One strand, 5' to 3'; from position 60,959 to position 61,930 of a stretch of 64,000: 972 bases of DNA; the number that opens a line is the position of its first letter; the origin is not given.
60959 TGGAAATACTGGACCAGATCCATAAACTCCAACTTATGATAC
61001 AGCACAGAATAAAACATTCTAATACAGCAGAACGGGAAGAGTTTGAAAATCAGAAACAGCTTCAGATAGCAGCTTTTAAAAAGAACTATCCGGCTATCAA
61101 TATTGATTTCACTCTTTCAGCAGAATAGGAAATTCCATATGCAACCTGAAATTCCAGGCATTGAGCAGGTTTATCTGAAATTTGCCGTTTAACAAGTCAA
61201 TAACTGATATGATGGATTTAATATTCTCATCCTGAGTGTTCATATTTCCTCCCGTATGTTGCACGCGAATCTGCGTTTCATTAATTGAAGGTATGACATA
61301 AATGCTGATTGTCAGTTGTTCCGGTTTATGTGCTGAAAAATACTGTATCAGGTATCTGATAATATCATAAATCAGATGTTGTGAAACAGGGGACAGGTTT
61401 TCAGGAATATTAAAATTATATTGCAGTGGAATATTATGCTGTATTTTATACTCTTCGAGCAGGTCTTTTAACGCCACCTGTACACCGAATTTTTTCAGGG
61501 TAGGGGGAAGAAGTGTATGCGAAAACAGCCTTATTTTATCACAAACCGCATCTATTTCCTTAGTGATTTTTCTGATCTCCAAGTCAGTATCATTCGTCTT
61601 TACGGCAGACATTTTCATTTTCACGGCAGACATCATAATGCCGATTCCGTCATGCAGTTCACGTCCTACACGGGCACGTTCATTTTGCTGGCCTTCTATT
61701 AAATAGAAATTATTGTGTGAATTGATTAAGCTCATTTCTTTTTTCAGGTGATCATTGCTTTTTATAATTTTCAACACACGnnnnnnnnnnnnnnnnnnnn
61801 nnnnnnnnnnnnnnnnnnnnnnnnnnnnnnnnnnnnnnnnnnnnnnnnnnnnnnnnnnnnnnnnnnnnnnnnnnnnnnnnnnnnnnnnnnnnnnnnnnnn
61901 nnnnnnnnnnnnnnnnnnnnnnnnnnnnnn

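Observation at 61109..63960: Translationally coupled paralogous sensor kinases with complementary loss of the His and ATP-binding motifs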

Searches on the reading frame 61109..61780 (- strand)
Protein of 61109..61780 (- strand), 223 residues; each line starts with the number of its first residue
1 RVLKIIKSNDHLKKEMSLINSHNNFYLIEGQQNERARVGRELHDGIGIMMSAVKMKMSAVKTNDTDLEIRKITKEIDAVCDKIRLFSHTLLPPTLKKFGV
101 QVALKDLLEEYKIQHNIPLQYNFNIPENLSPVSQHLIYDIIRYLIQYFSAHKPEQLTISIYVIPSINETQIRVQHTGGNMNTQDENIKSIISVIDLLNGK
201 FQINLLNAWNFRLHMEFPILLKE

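Call 36: search_solved_structures(query=window:61109-61780:-, max_evalue=1, show_alignments=2)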
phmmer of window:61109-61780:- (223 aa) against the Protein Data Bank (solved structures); distinct sequences matched with E-value up to 1: 1.
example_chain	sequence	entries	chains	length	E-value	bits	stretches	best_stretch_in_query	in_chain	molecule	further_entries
3ri6_A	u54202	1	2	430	0.87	12.8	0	70-116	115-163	O-ACETYLHOMOSERINE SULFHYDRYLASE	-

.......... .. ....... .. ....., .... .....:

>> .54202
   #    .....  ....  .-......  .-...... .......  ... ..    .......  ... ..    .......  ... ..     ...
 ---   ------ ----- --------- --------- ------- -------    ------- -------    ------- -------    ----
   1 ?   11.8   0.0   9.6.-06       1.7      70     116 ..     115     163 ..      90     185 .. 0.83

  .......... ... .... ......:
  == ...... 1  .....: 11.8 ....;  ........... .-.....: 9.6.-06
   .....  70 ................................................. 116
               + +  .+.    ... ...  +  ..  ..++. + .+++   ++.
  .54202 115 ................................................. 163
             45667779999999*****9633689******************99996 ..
